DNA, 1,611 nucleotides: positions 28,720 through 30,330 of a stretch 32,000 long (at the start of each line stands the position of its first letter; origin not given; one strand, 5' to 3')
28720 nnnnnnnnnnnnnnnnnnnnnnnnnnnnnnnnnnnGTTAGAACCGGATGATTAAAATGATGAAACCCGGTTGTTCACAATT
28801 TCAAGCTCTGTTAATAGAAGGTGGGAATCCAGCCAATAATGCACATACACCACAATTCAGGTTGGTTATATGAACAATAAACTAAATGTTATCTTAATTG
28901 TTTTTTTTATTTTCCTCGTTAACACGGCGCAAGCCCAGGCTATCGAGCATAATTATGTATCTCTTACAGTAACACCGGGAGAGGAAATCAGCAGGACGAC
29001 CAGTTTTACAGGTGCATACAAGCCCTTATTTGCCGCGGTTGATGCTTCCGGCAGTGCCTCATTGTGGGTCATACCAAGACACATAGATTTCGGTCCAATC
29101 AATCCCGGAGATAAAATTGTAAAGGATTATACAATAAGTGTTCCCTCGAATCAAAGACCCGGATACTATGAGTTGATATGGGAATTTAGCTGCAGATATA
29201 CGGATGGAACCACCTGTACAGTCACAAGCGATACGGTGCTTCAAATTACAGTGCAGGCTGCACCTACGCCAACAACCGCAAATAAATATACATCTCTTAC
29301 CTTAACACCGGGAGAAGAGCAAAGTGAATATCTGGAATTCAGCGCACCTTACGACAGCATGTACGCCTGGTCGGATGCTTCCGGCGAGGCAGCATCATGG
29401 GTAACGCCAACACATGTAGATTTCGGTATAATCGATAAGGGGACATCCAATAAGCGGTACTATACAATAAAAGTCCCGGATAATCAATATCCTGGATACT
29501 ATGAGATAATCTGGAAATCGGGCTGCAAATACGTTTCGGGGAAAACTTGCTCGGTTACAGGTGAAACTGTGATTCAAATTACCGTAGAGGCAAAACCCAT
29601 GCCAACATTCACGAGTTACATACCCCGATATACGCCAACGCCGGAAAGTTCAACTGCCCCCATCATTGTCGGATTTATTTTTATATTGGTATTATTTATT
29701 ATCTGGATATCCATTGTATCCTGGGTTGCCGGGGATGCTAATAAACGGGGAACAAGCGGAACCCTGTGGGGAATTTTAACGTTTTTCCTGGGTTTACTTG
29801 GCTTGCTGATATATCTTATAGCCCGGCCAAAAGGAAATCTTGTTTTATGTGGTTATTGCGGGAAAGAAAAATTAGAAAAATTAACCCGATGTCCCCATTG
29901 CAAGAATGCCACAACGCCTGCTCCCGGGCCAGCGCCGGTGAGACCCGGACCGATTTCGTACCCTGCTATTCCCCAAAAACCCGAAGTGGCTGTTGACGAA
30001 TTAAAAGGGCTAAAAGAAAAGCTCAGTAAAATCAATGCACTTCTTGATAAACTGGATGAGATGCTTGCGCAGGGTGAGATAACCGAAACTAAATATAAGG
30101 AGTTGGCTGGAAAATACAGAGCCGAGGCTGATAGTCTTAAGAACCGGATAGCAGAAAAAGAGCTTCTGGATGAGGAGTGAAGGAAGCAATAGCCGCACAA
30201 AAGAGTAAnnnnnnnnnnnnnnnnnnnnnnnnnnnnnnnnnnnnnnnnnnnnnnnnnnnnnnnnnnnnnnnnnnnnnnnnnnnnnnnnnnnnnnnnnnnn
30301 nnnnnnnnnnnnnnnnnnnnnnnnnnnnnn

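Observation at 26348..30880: Four-gene envelope cluster united by a shared SHOCT-like helix, zinc ribbons and related beta-sandwich ectodomains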

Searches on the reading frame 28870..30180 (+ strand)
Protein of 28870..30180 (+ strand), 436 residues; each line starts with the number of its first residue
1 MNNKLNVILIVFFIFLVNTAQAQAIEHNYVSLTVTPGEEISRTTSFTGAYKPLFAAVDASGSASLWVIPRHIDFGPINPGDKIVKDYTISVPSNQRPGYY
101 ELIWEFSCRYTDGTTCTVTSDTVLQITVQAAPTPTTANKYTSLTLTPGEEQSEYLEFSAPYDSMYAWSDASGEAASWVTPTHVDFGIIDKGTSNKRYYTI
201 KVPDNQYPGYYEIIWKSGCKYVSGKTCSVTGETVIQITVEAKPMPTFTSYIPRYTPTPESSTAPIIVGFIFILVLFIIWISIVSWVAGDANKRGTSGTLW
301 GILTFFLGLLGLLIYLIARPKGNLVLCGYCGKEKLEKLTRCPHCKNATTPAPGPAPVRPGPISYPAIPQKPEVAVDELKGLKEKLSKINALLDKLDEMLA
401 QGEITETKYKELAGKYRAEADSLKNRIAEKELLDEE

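Call 3: search_protein_families(library=pfam, proteins=[window:28870-30180:+], max_evalue=1)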
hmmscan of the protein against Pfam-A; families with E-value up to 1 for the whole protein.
window:28870-30180:+ (436 aa): 5 families
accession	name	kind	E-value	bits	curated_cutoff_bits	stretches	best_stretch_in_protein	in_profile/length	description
PF23572.1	GH3_C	-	0.0038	18.3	23.6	1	84-124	19-63/119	GH3 family C-terminal domain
PF24837.1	AMIN-like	-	0.0052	17.3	27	0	220-258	40-77/129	AMIN-like domain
PF09851.14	SHOCT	-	0.0093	16.1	27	1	392-406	3-17/28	Short C-terminal domain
PF12889.12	DUF3829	-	0.073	13.1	26.8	1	376-431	189-247/285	Protein of unknown function (DUF3829)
PF01753.24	zf-MYND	-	0.48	11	22.7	1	327-347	1-20/39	MYND finger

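Call 4: search_protein_families(library=ncbifam, proteins=[window:28870-30180:+], max_evalue=1)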
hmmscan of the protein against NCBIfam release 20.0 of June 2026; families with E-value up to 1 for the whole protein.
window:28870-30180:+ (436 aa): 2 families
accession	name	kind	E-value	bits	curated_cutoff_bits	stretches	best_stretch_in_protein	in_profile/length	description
TIGR02524.1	dot_icm_DotB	equivalog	0.14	11.3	463.3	0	111-145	90-122/358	Dot/Icm type IV secretion system ATPase DotB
NF010723.1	PRK14125.1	equivalog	0.27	11.2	60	0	7-39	11-42/87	cell division suppressor protein YneA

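Call 16: find_homologous_proteins(query=window:28870-30180:+)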
Query window:28870-30180:+ (436 aa): 67 proteins with E <= 0.001 among 8000 candidates.
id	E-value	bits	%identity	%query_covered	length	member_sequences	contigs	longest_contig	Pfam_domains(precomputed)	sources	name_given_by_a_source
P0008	2.5e-296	1000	100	100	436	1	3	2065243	-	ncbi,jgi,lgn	jgi:hypothetical protein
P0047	7.9e-254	860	85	100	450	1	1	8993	-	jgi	jgi:hypothetical protein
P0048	8.9e-253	857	86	100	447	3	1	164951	-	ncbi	ncbi:MAG: hypothetical protein WA102_13480 [Candidatus Methanoperedens sp.]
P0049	1.1e-251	853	86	100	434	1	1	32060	-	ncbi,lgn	ncbi:MAG: hypothetical protein WCE94_11720 [Candidatus Methanoperedens sp.]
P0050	2.0e-248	842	83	100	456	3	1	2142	-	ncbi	-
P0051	3.2e-247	838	82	100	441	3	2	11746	-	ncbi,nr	ncbi:MAG: hypothetical protein O8C64_10615 [Candidatus Methanoperedens sp.]|nr:hypothetical protein 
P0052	2.1e-238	809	83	100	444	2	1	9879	-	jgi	jgi:hypothetical protein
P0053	2.6e-238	809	80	100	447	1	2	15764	-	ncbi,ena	-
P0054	1.4e-220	751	75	100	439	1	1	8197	-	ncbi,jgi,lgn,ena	ncbi:MAG: hypothetical protein WC568_11360 [Candidatus Methanoperedens sp.]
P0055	2.5e-217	740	74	100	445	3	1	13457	-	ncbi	-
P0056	3.7e-217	739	73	100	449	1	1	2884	-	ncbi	ncbi:MAG: PLD nuclease N-terminal domain-containing protein [Candidatus Methanoperedens sp.]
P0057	1.2e-207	708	71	100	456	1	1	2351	-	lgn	-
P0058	5.5e-204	696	70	100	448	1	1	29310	-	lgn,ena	-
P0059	1.6e-201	688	70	100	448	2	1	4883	-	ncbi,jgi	jgi:hypothetical protein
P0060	1.5e-196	672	67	100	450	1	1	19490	-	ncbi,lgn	-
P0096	6.9e-108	379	54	52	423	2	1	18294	PF20009.5,PF24837.2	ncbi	-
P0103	2.0e-62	229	39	99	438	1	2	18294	-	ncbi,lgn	-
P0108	1.9e-16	78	79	14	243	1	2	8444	-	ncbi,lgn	-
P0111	1.0e-10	59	75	13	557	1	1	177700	PF00127.27,PF13473.13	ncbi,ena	-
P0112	8.7e-10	56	69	13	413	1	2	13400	PF03781.23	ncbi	-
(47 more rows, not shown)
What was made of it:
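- On PLDc_N (PF13396): One orthologue is named a PLD nuclease N-terminal domain protein by NCBI (call 16).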

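Call 47: predict_structure(alignment_id=A3)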
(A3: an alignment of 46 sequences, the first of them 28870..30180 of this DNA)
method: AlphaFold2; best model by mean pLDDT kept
length: 436 residues; sequences in the alignment: 46
mean_pLDDT: 74.6   pTM: 0.32
mean pLDDT of the five models: 74.6, 73.3, 72.7, 71.5, 70.6
residues with pLDDT >= 90: 76; 70-90: 233; 50-70: 69; < 50: 58
segments of 3 or more residues with pLDDT < 50: 18-24, 133-136, 244-263, 349-373
pLDDT, mean of each block of 10 residues (from residue 1): 61 53 61 86 88 90 91 90 92 85 90 80 83 57 88 86 87 91 89 88 89 90 76 87 47 37 61 75 65 56 72 73 70 71 64 35 35 61 86 85 81 85 81 57
secondary structure, 60 per line:
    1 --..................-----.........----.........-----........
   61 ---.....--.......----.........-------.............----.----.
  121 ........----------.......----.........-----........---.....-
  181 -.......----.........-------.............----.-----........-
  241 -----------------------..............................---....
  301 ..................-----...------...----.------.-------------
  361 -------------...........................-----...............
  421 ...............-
elements in order: H3-20 E26-34 E39-47 E53-60 E71-77 E82-90 E98-110 E120-128 E139-145 E150-158 E164-171 E182-188 E193-201 E209-221 E232-239 H264-293 H297-318 E324-326 E333-335 H374-400 H406-435
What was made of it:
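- On PLDc_N (PF13396): AF2 predicts helices 264-293 and 297-318 (call 47).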

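Call 50: fold_search(model_id=the predicted structure, library=pdb)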
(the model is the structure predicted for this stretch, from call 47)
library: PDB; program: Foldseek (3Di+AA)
matches with E <= 10: 1477; with E <= 0.001: 434
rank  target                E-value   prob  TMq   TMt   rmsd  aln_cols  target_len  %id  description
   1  9ijj_4J               6.3e-11  1.00  0.23  0.15  10.8       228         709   11  In situ structure of the central apparatus in mouse sperm axoneme. (released 2025-06-04)
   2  9ijj_4G               6.7e-11  1.00  0.18  0.03  13.4       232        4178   13  In situ structure of the central apparatus in mouse sperm axoneme. (released 2025-06-04)
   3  7sqc_2A               4.0e-10  1.00  0.20  0.13  10.2       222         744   14  Ciliary C1 central pair apparatus isolated from Chlamydomonas reinhardtii (released 2022-04-13)
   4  7sqc_T0               6.7e-10  1.00  0.22  0.19  15.6       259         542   11  Ciliary C1 central pair apparatus isolated from Chlamydomonas reinhardtii (released 2022-04-13)
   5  9ijj_P                7.9e-10  1.00  0.26  0.21  10.1       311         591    9  In situ structure of the central apparatus in mouse sperm axoneme. (released 2025-06-04)
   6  9ijj_h                1.0e-09  1.00  0.19  0.08  11.3       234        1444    8  In situ structure of the central apparatus in mouse sperm axoneme. (released 2025-06-04)
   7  9ijj_4I               2.0e-09  1.00  0.18  0.03  17.0       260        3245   11  In situ structure of the central apparatus in mouse sperm axoneme. (released 2025-06-04)
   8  4kkp_B                2.0e-09  1.00  0.17  0.28  22.7       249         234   12  Crystal structure of Vibrio cholerae RbmA (crystal form 2) (released 2013-05-22)
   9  4kkp_A                2.5e-09  1.00  0.17  0.30  22.6       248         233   12  Crystal structure of Vibrio cholerae RbmA (crystal form 2) (released 2013-05-22)
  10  4kkr_A                2.6e-09  1.00  0.16  0.28  23.0       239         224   11  Crystal structure of Vibrio cholerae RbmA (crystal form 3) (released 2013-05-22)
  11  7sqc_O0               3.7e-09  1.00  0.23  0.11   8.9       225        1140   14  Ciliary C1 central pair apparatus isolated from Chlamydomonas reinhardtii (released 2022-04-13)
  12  7sqc_F0               4.4e-09  1.00  0.22  0.28   8.7       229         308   11  Ciliary C1 central pair apparatus isolated from Chlamydomonas reinhardtii (released 2022-04-13)
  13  4kkq_A                4.7e-09  1.00  0.16  0.28  22.8       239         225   10  Crystal structure of Vibrio cholerae RbmA (crystal form 1) (released 2013-05-22)
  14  4be6_A                5.9e-09  1.00  0.16  0.27  22.9       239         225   11  V. cholera biofilm scaffolding protein RbmA (released 2013-12-18)
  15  7sqc_2B               6.6e-09  1.00  0.20  0.13  10.0       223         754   13  Ciliary C1 central pair apparatus isolated from Chlamydomonas reinhardtii (released 2022-04-13)
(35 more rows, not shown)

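Call 52: search_protein_families(library=pfam, alignment_id=A3, max_evalue=0.1)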
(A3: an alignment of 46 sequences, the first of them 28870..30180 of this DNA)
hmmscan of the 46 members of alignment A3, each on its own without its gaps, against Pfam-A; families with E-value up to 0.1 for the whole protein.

A. member 1, window:28870-30180:+ (436 aa): 4 families
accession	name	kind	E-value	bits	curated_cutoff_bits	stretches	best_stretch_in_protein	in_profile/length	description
PF23572.1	GH3_C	-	0.0038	18.3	23.6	1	84-124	19-63/119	GH3 family C-terminal domain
PF24837.1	AMIN-like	-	0.0052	17.3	27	0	220-258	40-77/129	AMIN-like domain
PF09851.14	SHOCT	-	0.0093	16.1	27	1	392-406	3-17/28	Short C-terminal domain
PF12889.12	DUF3829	-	0.073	13.1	26.8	1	376-431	189-247/285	Protein of unknown function (DUF3829)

B. families by the number of members that match (of 46 scanned): 72 families (the first 25 are shown)
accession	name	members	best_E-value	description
PF09851.14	SHOCT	35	0.0011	Short C-terminal domain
PF13396.11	PLDc_N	34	3.8e-05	Phospholipase_D-nuclease N-terminal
PF10633.15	NPCBM_assoc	18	0.00021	NPCBM-associated, NEW3 domain of alpha-galactosidase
PF05656.20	DUF805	18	0.0089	Protein of unknown function (DUF805)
PF13273.12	DUF4064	17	9.3e-05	Protein of unknown function (DUF4064)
PF07160.18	SKA1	9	0.0015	Spindle and kinetochore-associated protein 1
PF24837.1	AMIN-like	9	0.0018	AMIN-like domain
PF09773.14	Meckelin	6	0.01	Meckelin (Transmembrane protein 67)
PF13920.12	zf-C3HC4_3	6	0.014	Zinc finger, C3HC4 type (RING finger)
PF18052.6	Rx_N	5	0.0089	Rx N-terminal domain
PF23605.1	FKS1_dom2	5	0.016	1,3-beta-glucan synthase component FKS1, second domain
PF19239.5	GIY_YIG_domain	5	0.041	GIY-YIG domain-containing protein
PF23572.1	GH3_C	4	0.0038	GH3 family C-terminal domain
PF06024.17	Orf78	4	0.0072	Orf78 (ac78)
PF09403.15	FadA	4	0.017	Adhesion protein FadA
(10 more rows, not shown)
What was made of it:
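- On PLDc_N (PF13396): 34 of 46 orthologues hit, best E 3.8e-5 (call 52).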

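Call 56: find_encoding_contigs(protein=P0103, flank=10000, max_places=3)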
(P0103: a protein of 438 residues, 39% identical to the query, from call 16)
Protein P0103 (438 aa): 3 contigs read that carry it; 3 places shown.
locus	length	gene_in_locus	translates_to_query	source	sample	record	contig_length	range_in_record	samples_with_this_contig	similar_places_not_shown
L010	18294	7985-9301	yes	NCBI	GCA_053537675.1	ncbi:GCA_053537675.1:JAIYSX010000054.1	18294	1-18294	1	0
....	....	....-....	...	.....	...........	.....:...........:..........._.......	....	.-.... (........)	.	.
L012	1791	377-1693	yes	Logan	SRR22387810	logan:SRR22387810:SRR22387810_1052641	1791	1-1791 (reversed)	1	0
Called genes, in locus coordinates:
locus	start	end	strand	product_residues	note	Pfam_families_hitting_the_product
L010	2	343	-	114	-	?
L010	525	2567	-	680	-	PF03030:H_PPase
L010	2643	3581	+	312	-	PF04055:Radical_SAM (weak)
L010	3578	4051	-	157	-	-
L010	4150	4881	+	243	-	-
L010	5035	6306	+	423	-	PF20009:GEVED (faint), PF24837:AMIN-like (faint)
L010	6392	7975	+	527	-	-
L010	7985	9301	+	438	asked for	-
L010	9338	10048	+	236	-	-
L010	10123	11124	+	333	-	PF22552:TY-Chap3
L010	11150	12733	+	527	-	-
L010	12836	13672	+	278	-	-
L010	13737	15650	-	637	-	PF08915:tRNA-Thr_ED, PF00587:tRNA-synt_2b, PF03129:HGTP_anticodon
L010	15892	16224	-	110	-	PF11969:DcpS_C, PF01230:HIT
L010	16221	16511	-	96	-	-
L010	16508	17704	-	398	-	PF02441:Flavoprotein, PF04127:DFP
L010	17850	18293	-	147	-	?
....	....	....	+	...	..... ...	-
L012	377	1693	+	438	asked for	-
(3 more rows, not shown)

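Call 57: find_encoding_contigs(protein=P0111, flank=8000, max_places=2)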
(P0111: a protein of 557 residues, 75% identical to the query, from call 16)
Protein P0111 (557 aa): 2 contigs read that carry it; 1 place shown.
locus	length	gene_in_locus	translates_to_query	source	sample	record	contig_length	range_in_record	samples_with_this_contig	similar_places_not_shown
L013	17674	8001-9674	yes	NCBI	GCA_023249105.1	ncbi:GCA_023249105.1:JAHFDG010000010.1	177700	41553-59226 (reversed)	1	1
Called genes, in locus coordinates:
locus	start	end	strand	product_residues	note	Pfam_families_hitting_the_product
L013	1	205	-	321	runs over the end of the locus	PF14522:Cytochrome_C7 (faint), PF09699:Paired_CXXCH_1 (faint), PF14537:Cytochrom_c3_2 (weak)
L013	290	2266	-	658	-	PF04312:DUF460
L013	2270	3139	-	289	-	PF09202:Rio2_N, PF01163:RIO1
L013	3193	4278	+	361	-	PF00589:Phage_integrase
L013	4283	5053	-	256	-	-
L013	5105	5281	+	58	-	-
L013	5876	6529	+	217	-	-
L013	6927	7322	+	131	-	PF08279:HTH_11 (faint)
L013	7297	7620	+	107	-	-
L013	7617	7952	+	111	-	-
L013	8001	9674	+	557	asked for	PF00127:Copper-bind, PF13473:Cupredoxin_1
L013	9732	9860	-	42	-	-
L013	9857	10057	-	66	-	-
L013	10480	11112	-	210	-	PF21473:OB_Ssb-like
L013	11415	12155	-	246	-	PF23023:Anti-Pycsar_Apyc1 (faint), PF00753:Lactamase_B, PF12706:Lactamase_B_2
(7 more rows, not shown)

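Call 58: search_protein_families(library=pfam, proteins=[P0108, L010:10123-11124:+, L010:11150-12733:+, L010:12836-13672:+, P0096, P0112], max_evalue=0.01)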
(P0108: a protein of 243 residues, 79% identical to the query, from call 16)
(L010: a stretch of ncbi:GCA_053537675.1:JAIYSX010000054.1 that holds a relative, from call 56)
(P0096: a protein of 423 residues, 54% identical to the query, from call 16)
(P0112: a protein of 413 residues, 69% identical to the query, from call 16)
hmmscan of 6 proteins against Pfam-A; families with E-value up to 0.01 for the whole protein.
P0108 (243 aa): 0 families

L010:10123-11124:+ (333 aa): 1 family
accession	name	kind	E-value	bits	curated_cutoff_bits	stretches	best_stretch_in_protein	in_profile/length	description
PF22552.1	TY-Chap3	-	1.5e-13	51.9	27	1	113-218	9-115/117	T3SS (YopN, CesT) and YbjN peptide-binding chaperone 3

L010:11150-12733:+ (527 aa): 11 families
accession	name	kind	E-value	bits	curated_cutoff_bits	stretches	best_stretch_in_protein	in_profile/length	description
PF01344.31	Kelch_1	-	2.5e-55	184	20.1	5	86-131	4-46/46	Kelch motif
PF13964.12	Kelch_6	-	3.2e-37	125.8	25.3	4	91-132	9-48/50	Kelch motif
PF07646.21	Kelch_2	-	8.1e-37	123.7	21.3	4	229-269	2-44/48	Kelch motif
PF25210.1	Kelch_FKB95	-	1.7e-36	126.7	70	4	193-269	44-123/268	FKB95, Kelch-repeats domain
PF24681.1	Kelch_KLHDC2_KLHL20_DRC7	-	1.2e-28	100.4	50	2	136-293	54-221/221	KLHDC2/KLHL20/DRC7 Kelch-repeats domain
PF13415.12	Kelch_3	-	3.4e-26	91.2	22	1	191-233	1-44/48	Galactose oxidase, central domain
PF13418.12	Kelch_4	-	1.5e-22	79.7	21.6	1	189-227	9-49/49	Galactose oxidase, central domain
PF24981.1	Beta-prop_ATRN-LZTR1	-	7.8e-18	65.2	50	1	27-249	31-282/289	Attractin/LZTR1 beta-propeller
PF24996.1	NANM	-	4.8e-10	39.3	45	1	182-296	8-127/350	N-acetylneuraminate epimerase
PF13854.13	Kelch_HCF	-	1.9e-08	34.4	113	0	193-302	29-148/345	Host cell factor, Kelch-repeats domain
PF18204.6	PGF-CTERM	-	4.3e-05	23.8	18.8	1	505-526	1-21/23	PGF-CTERM motif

L010:12836-13672:+ (278 aa): 0 families

P0096 (423 aa): 3 families
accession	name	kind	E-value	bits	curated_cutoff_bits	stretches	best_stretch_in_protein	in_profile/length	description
PF20009.4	GEVED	-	2.3e-06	28.8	24.4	0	69-117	20-65/78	GEVED domain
PF24837.1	AMIN-like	-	1.2e-05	25.8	27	0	108-159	42-97/129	AMIN-like domain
PF10633.15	NPCBM_assoc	-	6.9e-05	23.4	24.4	0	177-214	40-75/78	NPCBM-associated, NEW3 domain of alpha-galactosidase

P0112 (413 aa): 1 family
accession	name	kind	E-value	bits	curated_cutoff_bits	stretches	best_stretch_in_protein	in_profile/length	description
PF03781.23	FGE-sulfatase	-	1.6e-53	182.4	23.3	1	192-411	4-255/255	Sulfatase-modifying factor enzyme 1-like domain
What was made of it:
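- Closest known: SHOCT domain. Same: All three partner types are seen here (calls 3, 58).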
